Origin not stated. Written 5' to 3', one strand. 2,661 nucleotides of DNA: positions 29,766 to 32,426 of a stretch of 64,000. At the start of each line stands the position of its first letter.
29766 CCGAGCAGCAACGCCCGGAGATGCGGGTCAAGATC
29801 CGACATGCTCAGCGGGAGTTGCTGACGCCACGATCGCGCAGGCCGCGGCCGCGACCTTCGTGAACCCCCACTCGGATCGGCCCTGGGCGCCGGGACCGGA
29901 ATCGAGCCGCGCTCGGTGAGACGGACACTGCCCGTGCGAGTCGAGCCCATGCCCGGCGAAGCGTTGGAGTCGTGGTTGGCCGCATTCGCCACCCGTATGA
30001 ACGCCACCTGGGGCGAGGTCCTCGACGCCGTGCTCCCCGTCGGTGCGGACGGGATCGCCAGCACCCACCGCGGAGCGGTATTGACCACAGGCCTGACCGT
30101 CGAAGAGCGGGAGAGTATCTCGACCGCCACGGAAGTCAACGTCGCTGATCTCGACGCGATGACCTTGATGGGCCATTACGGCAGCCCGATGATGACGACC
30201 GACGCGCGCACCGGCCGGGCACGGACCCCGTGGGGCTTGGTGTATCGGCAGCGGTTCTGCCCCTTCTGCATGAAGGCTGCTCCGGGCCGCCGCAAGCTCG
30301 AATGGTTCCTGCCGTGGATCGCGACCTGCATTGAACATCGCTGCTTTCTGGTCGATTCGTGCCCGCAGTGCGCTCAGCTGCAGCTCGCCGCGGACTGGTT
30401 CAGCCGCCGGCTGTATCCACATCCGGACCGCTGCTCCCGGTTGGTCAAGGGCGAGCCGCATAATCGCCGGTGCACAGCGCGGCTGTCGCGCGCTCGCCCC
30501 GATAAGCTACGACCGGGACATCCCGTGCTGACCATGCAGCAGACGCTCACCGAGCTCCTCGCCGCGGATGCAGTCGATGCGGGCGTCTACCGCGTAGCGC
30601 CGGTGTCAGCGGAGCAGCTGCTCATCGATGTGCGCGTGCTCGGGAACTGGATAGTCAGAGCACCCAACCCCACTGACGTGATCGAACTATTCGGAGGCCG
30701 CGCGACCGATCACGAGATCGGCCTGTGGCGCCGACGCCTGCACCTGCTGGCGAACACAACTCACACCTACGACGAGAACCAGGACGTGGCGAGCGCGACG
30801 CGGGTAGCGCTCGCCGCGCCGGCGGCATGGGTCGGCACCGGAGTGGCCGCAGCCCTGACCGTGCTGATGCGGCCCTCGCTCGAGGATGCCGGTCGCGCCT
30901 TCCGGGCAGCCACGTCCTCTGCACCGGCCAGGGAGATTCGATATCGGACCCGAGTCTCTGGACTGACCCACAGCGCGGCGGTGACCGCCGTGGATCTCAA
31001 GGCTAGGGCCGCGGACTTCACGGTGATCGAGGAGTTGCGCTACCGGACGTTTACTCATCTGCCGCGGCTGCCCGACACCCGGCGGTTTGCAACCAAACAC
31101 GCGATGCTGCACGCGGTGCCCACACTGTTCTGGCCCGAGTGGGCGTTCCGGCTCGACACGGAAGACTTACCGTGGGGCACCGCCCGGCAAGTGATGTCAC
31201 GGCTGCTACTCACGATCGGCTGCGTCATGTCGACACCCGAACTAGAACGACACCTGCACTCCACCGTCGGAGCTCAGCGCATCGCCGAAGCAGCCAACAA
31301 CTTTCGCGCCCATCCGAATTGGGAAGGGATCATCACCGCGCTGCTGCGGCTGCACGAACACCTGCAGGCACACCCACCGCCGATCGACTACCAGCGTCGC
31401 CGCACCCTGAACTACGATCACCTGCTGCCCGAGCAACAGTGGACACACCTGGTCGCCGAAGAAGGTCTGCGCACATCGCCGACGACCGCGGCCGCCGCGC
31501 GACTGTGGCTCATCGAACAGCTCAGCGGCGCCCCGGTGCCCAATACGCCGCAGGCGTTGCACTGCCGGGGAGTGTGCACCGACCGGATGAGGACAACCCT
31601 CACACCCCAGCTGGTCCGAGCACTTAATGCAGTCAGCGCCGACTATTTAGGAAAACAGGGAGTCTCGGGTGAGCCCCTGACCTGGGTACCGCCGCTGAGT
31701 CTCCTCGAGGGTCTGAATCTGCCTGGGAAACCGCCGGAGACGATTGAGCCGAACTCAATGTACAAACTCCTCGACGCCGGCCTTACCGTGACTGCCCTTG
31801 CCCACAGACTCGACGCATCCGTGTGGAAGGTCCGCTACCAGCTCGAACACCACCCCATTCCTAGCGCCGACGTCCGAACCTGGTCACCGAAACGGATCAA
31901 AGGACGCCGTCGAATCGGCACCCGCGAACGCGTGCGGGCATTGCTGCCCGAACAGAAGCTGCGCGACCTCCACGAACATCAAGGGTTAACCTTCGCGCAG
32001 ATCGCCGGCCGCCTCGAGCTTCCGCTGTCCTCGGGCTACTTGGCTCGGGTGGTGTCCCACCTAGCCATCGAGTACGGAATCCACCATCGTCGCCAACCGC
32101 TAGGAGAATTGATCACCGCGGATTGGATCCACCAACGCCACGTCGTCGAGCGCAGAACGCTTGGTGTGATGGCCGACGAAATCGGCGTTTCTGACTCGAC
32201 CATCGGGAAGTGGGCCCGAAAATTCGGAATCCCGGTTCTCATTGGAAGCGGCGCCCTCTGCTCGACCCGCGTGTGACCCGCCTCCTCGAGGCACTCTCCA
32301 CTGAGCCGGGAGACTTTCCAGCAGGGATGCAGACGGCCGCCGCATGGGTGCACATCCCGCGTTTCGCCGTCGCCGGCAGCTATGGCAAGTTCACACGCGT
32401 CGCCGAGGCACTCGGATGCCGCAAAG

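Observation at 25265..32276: Tn7-like tnsABC-tniQ element docked 13 nt behind the ESX gene eccE: a possible new homing site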

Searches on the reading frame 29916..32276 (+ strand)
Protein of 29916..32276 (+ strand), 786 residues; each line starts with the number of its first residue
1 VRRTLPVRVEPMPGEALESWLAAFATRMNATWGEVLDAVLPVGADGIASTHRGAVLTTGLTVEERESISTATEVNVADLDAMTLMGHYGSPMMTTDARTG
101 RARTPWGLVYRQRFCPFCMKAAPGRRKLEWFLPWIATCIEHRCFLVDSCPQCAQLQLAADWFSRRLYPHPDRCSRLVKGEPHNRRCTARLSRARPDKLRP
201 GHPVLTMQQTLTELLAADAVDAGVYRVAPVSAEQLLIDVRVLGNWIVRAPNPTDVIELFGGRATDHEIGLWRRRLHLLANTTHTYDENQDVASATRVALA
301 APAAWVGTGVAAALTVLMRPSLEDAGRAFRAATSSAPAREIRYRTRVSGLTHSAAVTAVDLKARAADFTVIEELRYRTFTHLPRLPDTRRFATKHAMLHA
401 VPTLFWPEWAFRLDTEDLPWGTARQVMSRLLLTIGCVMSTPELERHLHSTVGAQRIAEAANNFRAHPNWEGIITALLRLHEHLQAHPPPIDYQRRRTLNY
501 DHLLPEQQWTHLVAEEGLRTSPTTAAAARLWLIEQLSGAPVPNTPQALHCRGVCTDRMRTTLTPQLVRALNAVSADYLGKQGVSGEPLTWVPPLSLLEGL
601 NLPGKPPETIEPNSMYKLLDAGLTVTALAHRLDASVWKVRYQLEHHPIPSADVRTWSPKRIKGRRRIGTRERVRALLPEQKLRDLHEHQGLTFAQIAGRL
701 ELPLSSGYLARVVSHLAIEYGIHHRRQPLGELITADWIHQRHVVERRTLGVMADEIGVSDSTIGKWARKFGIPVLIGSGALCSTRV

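Call 3: search_protein_families(library=pfam, proteins=[window:29916-32276:+])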
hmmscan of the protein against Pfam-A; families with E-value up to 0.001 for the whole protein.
window:29916-32276:+ (786 aa): 1 family
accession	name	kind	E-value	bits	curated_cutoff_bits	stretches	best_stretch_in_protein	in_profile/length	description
PF06527.16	TniQ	-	1.9e-17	64.7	27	1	6-145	1-142/142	TniQ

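Call 8: find_homologous_proteins(query=window:29916-32276:+)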
Query window:29916-32276:+ (786 aa): 58 proteins with E <= 0.001 among 8000 candidates.
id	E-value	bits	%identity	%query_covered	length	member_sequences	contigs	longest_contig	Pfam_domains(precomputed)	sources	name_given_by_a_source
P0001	0.0e+0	1612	92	98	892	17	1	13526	PF00126.34,PF06527.17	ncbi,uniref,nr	ncbi:MAG TPA: TniQ family protein [Mycobacterium sp.]|uniref:TniQ family protein n=1 Tax=Mycobacteri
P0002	0.0e+0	1134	77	82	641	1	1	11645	PF06527.17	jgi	jgi:TniQ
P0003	0.0e+0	1100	73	84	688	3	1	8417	PF06527.17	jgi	jgi:hypothetical protein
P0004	0.0e+0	1089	73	83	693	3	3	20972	PF06527.17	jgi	jgi:hypothetical protein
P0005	0.0e+0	1074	72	84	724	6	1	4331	PF06527.17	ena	-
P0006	0.0e+0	1060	71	84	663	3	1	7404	PF06527.17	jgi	jgi:hypothetical protein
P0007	0.0e+0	1048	72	84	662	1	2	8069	PF06527.17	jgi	jgi:hypothetical protein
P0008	0.0e+0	1046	71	84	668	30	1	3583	PF06527.17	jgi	-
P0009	0.0e+0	1040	65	93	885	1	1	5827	PF00126.34,PF06527.17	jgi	jgi:hypothetical protein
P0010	0.0e+0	1029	63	96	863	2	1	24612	PF00126.34,PF06527.17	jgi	jgi:hypothetical protein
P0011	1.4e-290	984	65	85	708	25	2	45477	PF06527.17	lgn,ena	-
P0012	4.4e-289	979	65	86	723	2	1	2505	PF06527.17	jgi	jgi:hypothetical protein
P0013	6.3e-287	972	66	84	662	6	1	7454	PF06527.17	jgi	jgi:hypothetical protein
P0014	9.7e-279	945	64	86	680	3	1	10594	PF06527.17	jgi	jgi:hypothetical protein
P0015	8.4e-278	942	69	76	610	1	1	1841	PF06527.17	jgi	jgi:hypothetical protein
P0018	2.5e-249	848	56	89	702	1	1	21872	PF06527.17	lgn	-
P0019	5.2e-202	691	71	56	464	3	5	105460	-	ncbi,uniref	ncbi:hypothetical protein [Mycobacterium sp.]|uniref:hypothetical protein n=1 Tax=Mycobacterium sp. 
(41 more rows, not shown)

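Call 14: find_related_loci(query=A1, collection=genome_contigs, flank=10000)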
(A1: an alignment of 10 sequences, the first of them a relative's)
Query A1 (892 aa) in genome_contigs; peptide patterns used: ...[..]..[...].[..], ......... (x = any residue, [..] = any of these).
68 stretches matched a pattern; 16 encode a relative of the query (tblastn E <= 1e-3); 16 distinct loci.
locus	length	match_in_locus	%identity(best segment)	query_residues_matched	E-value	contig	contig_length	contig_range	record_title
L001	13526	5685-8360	100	1-892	0e+0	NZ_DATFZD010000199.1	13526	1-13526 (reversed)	MAG: Mycobacterium sp. isolate SMAG_U9560 k141_661465, whole genome shotgun sequence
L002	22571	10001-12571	38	1-873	1e-153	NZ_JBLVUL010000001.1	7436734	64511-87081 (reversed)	Mycobacterium sp. 48b Seq1, whole genome shotgun sequence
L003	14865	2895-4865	42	1-670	5e-149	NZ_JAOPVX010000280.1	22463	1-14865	MAG: Mycobacterium sp. isolate RYN_159 scaffold_3076997, whole genome shotgun sequence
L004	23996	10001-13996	37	1-871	3e-145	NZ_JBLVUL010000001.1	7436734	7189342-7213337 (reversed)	Mycobacterium sp. 48b Seq1, whole genome shotgun sequence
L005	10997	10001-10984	65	2-329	1e-134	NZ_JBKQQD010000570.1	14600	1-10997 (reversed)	MAG: Mycobacterium sp. isolate MGr1A1B1C__bin_69 MGr1A1B1C_000000319497, whole genome shotgun sequence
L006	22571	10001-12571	39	1-872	3e-167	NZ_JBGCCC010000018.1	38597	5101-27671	Mycobacterium sp. MAA66 Ga0532210_18, whole genome shotgun sequence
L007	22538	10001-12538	30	1-874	1e-81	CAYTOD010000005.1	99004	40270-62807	MAG TPA_asm: uncultured Mycobacterium sp. isolate SRP285395_co2_383 genome assembly, contig: NODE_247_length_99004_cov_9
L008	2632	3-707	56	425-661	1e-77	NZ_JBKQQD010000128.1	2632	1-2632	MAG: Mycobacterium sp. isolate MGr1A1B1C__bin_69 MGr1A1B1C_000000053712, whole genome shotgun sequence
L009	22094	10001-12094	28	1-716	3e-58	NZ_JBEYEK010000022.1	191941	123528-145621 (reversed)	Streptomyces sp. NPDC007851 NPDC007851_173_G5.ctg-0022, whole genome shotgun sequence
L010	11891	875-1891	33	5-359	6e-43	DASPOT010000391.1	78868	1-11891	MAG TPA_asm: Mycobacterium sp. isolate SMAG_U12154 k141_1007727, whole genome shotgun sequence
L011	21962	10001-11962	30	1-661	2e-58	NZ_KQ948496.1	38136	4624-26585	Streptomyces olivochromogenes strain DSM 40451 PRJNA299225_s046, whole genome shotgun sequence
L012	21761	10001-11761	25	8-586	2e-13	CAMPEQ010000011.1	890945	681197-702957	MAG: uncultured actinobacterium isolate trialB_bin.4_MetaWRAP_v1.1_MAG genome assembly, contig: k141_50832, whole genome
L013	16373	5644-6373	35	467-720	3e-13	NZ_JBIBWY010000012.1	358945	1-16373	Streptomyces massasporeus strain NPDC014839 NPDC014839_262_D5.ctg-0012, whole genome shotgun sequence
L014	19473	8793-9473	26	3-209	3e-10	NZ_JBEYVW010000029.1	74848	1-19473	Streptomyces sp. NPDC047017 NPDC047017_52_E2.ctg-0029, whole genome shotgun sequence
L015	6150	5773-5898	47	105-147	6e-6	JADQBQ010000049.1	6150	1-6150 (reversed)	MAG: Clostridiales bacterium isolate Soudan_19 NODE_3021_length_6150_cov_560.094176, whole genome shotgun sequence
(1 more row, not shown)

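Call 33: find_encoding_contigs(protein=P0011, flank=10000, max_places=3)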
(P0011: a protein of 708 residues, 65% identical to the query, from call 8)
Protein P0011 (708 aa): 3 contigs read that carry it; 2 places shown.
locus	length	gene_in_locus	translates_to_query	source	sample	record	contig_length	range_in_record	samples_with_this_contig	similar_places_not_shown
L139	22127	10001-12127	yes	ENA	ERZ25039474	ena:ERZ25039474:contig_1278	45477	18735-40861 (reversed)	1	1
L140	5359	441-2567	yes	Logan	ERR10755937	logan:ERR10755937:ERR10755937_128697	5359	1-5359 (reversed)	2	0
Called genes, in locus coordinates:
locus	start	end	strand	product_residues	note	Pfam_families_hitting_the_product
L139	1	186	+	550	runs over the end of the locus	PF09594:GT87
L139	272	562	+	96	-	PF01250:Ribosomal_S6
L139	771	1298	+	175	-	PF00436:SSB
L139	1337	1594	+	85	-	PF01084:Ribosomal_S18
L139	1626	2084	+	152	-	PF01281:Ribosomal_L9_N, PF03948:Ribosomal_L9_C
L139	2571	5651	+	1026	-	PF00772:DnaB, PF03796:DnaB_C, PF13481:AAA_25, PF14890:Intein_splicing, PF14528:LAGLIDADG_3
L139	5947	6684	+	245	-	-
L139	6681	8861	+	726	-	-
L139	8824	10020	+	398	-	PF05621:TniB, PF13401:AAA_22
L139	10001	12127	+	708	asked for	PF06527:TniQ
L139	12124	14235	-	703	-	PF06527:TniQ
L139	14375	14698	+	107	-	PF12844:HTH_19, PF13560:HTH_31 (weak), PF01381:HTH_3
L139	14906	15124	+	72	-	-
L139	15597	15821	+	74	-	-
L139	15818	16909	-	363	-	PF01381:HTH_3 (weak), PF06114:Peptidase_M78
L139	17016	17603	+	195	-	-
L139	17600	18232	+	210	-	PF08808:RES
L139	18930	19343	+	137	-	-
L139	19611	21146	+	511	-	PF07714:PK_Tyr_Ser-Thr, PF00069:Pkinase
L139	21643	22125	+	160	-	-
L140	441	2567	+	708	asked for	PF06527:TniQ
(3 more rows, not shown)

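Call 34: find_encoding_contigs(protein=P0010, flank=10000, max_places=3)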
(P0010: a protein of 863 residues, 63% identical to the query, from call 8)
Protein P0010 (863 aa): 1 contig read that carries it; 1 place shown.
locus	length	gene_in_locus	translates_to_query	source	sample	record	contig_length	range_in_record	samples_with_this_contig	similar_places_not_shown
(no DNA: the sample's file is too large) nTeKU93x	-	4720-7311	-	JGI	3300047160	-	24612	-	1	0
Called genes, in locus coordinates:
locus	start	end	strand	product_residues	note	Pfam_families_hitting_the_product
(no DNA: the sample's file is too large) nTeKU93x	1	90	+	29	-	?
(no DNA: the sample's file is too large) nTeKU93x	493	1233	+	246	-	-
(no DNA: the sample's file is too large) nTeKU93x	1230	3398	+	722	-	PF13518:HTH_28 (weak)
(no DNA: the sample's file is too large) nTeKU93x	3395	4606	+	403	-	PF05621:TniB, PF13401:AAA_22 (weak)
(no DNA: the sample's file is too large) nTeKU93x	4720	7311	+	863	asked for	PF06527:TniQ, PF00126:HTH_1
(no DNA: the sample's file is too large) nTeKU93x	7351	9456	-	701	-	PF06527:TniQ, PF13384:HTH_23 (faint)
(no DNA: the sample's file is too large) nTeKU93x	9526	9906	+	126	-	PF13560:HTH_31 (weak), PF01381:HTH_3, PF12844:HTH_19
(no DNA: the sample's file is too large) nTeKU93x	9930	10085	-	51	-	-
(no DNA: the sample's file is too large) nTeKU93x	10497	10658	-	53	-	-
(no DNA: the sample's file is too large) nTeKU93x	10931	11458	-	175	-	PF00903:Glyoxalase, PF18029:Glyoxalase_6 (faint)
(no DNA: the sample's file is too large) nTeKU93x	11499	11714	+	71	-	-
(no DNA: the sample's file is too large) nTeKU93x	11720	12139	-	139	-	-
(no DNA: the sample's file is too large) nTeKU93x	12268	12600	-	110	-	-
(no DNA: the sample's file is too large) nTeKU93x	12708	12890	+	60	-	-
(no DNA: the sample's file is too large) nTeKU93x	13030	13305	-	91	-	PF14311:DUF4379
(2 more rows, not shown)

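Call 35: find_encoding_contigs(protein=P0004, flank=10000, max_places=3)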
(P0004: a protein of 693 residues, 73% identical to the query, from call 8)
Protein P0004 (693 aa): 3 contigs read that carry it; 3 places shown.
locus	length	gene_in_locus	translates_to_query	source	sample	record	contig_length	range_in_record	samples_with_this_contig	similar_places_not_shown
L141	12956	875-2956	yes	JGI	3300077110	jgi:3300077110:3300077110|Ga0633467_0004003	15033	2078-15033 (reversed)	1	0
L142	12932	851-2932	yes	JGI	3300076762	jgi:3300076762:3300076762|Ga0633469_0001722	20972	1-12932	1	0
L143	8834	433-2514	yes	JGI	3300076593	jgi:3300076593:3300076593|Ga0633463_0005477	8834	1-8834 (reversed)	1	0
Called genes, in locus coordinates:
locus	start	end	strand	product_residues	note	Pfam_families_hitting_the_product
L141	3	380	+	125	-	?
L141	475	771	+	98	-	PF12844:HTH_19, PF13560:HTH_31 (weak), PF01381:HTH_3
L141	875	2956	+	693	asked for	PF06527:TniQ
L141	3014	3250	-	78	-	-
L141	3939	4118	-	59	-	-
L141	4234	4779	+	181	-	-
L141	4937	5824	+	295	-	-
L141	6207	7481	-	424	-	PF00899:ThiF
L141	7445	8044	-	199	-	-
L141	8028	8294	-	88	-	-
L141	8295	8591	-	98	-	-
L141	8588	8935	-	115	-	-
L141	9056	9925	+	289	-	PF06114:Peptidase_M78 (weak)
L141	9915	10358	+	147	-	PF12844:HTH_19, PF13443:HTH_26, PF13560:HTH_31, PF01381:HTH_3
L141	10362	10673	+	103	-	-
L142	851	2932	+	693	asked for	PF06527:TniQ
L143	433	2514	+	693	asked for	PF06527:TniQ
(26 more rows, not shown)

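Call 67: find_encoding_contigs(protein=P0019, flank=10000, max_places=4)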
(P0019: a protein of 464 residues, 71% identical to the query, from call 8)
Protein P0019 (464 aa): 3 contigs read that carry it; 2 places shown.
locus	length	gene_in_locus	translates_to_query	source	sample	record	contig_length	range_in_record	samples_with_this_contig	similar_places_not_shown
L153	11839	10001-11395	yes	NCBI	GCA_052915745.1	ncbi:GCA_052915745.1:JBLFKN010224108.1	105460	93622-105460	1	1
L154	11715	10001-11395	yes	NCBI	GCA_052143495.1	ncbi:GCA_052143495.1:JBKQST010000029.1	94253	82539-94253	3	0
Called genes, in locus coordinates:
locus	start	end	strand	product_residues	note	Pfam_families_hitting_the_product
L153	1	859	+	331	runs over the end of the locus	PF22290:DmmA-like_N (weak), PF00175:NAD_binding_1, PF00111:Fer2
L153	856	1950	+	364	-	PF00355:Rieske, PF19112:VanA_C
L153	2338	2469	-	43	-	-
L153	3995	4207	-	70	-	-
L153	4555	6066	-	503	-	PF19614:DUF6119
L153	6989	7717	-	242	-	-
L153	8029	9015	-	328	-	-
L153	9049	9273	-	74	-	PF09954:DUF2188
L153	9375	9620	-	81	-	-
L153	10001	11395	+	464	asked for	-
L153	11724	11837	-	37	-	?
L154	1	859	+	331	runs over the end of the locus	PF22290:DmmA-like_N (weak), PF00175:NAD_binding_1, PF00111:Fer2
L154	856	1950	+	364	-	PF00355:Rieske, PF19112:VanA_C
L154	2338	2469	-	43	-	-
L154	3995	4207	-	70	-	-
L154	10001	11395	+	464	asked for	-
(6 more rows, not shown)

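Call 68: find_encoding_contigs(protein=P0018, flank=10000, max_places=2)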
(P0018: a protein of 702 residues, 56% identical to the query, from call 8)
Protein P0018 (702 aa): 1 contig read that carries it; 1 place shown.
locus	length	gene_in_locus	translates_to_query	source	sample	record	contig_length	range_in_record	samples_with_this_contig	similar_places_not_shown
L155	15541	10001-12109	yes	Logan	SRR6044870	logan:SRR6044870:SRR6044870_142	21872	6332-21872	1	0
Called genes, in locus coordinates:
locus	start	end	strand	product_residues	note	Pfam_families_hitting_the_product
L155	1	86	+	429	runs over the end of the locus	PF02470:MlaD, PF11887:Mce4_CUP1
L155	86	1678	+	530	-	PF02470:MlaD, PF11887:Mce4_CUP1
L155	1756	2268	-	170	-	-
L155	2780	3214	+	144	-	PF27168:Rv2576c_beta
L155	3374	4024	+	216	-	-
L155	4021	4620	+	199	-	-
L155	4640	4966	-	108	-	-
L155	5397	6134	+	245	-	-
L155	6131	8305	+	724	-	-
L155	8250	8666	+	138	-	-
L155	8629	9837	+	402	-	PF05621:TniB, PF13401:AAA_22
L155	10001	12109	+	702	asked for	PF06527:TniQ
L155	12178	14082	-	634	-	PF06527:TniQ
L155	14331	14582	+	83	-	PF13560:HTH_31, PF12844:HTH_19, PF01381:HTH_3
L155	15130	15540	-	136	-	?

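Call 71: search_protein_families(library=ncbifam, proteins=[window:29916-32276:+], max_evalue=0.001)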
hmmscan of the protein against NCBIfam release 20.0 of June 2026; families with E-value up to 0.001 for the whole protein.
window:29916-32276:+ (786 aa): 0 families
